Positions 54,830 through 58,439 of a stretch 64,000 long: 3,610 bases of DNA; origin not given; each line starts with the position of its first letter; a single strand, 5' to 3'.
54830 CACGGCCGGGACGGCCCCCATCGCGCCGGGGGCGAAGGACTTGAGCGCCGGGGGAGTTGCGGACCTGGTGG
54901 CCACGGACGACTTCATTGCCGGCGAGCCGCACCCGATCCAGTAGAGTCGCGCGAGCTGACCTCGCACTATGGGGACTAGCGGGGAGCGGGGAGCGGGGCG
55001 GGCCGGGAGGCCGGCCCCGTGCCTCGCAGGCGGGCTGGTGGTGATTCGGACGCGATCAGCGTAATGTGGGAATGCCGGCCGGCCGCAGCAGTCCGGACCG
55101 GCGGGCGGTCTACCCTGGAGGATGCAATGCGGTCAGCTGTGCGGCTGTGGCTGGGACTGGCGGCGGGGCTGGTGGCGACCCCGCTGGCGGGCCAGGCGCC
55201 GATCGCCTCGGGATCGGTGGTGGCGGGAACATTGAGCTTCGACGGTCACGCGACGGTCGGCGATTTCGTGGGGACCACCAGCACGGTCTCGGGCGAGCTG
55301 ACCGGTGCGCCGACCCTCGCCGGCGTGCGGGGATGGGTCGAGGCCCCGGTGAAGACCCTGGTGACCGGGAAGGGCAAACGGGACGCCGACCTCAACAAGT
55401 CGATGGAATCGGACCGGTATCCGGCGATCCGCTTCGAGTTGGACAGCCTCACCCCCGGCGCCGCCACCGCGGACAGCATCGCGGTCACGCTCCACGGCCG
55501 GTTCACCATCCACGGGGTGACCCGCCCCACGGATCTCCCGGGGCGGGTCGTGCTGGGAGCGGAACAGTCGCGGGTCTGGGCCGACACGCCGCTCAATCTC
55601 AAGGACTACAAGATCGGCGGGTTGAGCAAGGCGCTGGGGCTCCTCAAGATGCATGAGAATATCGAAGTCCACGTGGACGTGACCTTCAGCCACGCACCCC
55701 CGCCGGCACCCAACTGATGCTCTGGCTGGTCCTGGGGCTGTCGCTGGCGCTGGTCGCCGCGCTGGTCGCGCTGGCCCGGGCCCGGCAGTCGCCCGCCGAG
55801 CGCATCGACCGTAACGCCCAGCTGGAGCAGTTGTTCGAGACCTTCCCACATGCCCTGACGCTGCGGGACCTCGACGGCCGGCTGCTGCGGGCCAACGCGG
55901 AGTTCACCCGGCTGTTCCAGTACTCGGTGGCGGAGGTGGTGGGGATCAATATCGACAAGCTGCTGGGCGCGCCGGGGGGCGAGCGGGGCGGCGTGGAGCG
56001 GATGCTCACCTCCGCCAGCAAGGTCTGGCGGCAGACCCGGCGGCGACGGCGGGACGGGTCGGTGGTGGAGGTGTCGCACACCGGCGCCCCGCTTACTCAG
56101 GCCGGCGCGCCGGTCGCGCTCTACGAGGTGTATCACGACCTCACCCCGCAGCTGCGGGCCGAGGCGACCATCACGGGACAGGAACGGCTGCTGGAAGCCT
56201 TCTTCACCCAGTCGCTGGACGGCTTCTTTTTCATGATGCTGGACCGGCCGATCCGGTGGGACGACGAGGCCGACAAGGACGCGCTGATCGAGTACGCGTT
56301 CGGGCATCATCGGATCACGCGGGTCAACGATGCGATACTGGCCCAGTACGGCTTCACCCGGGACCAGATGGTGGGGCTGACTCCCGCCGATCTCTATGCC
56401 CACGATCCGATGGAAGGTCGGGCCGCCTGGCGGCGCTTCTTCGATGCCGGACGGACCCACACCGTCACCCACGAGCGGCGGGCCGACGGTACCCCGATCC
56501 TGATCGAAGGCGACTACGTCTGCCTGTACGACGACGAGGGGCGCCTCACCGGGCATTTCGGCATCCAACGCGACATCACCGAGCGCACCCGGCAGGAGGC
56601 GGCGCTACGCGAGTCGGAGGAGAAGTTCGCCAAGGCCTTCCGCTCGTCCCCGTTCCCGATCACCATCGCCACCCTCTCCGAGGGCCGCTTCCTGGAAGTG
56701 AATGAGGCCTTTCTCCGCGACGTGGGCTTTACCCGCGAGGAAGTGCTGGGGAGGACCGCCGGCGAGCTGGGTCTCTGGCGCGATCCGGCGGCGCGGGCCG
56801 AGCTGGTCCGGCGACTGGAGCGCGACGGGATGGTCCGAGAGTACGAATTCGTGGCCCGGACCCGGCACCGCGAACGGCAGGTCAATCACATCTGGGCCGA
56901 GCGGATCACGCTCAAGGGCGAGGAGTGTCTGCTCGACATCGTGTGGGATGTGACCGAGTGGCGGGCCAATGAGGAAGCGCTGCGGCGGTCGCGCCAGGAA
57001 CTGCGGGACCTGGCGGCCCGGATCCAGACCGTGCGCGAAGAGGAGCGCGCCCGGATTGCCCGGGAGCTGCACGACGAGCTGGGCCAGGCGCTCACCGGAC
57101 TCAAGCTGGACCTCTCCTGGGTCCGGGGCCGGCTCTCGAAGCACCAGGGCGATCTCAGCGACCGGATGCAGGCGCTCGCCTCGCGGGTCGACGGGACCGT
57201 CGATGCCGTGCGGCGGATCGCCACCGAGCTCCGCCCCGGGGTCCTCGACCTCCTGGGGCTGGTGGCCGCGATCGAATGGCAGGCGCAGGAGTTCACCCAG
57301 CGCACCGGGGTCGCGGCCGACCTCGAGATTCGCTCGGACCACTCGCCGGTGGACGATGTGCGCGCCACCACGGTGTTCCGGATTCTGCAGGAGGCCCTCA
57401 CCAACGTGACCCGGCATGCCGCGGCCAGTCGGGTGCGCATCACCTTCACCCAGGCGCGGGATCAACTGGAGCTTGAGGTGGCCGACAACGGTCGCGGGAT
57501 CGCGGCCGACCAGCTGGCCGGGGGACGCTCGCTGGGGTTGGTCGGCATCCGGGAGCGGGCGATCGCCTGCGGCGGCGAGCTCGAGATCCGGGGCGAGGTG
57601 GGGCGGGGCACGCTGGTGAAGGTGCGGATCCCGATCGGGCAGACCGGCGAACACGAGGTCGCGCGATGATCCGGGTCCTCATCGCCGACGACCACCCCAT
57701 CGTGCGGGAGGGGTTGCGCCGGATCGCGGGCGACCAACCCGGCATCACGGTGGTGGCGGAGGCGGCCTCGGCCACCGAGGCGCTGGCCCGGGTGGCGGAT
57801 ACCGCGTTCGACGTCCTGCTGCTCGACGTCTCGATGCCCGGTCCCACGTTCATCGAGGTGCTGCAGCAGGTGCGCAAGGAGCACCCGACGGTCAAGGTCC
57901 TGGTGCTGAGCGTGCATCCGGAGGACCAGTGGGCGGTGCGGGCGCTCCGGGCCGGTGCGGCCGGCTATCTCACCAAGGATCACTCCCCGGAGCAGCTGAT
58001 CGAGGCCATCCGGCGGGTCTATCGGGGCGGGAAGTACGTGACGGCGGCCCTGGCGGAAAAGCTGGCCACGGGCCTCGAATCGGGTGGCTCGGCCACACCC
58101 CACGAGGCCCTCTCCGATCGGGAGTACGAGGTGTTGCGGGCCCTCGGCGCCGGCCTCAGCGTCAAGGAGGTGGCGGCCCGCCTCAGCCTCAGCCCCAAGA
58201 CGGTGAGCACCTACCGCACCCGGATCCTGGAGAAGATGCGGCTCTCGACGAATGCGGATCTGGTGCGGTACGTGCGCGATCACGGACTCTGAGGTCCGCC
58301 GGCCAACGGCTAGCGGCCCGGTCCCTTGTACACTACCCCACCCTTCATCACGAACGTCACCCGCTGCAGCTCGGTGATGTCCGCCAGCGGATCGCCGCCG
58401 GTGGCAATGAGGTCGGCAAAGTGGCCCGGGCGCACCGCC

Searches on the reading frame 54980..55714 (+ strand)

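Call 41: search_protein_families(library=pfam, proteins=[window:54980-55714:+], max_evalue=0.00001)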
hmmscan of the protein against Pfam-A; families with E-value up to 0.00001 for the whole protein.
window:54980-55714:+ (245 aa): 1 family
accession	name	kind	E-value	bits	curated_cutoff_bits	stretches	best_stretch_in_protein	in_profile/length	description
PF04264.18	YceI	-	2.5e-17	64.1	23.7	1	90-236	16-150/150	YceI-like domain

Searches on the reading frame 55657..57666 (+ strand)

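Call 41: search_protein_families(library=pfam, proteins=[window:55657-57666:+], max_evalue=0.00001)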
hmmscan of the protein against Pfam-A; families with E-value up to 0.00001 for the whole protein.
window:55657-57666:+ (670 aa): 6 families
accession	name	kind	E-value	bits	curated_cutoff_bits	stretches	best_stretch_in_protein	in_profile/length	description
PF13426.13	PAS_9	-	2.5e-30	105.2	27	3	215-309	8-103/103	PAS domain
PF00989.32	PAS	-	2.2e-23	82.8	22.6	2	218-307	21-113/113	PAS fold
PF08448.16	PAS_4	-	1.1e-22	80.8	23.1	2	219-312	16-110/110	PAS fold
PF07730.19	HisKA_3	-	6.2e-16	59.1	24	1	463-530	1-68/68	Histidine kinase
PF02518.31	HATPase_c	-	9.1e-15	55.5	26.4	1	572-660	5-109/111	Histidine kinase-, DNA gyrase B-, and HSP90-like ATPase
PF13188.13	PAS_8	-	6.4e-13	48.5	21.8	0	55-101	2-45/65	PAS domain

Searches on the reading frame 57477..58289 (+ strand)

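Call 41: search_protein_families(library=pfam, proteins=[window:57477-58289:+], max_evalue=0.00001)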
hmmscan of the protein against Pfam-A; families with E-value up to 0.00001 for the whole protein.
window:57477-58289:+ (271 aa): 2 families
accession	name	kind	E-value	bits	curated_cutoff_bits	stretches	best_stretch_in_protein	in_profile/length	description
PF00072.30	Response_reg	-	5.5e-27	94.6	30.2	1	67-179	1-111/111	Response regulator receiver domain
PF00196.25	GerE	-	8.2e-17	61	23.5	1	211-265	2-56/57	Bacterial regulatory proteins, luxR family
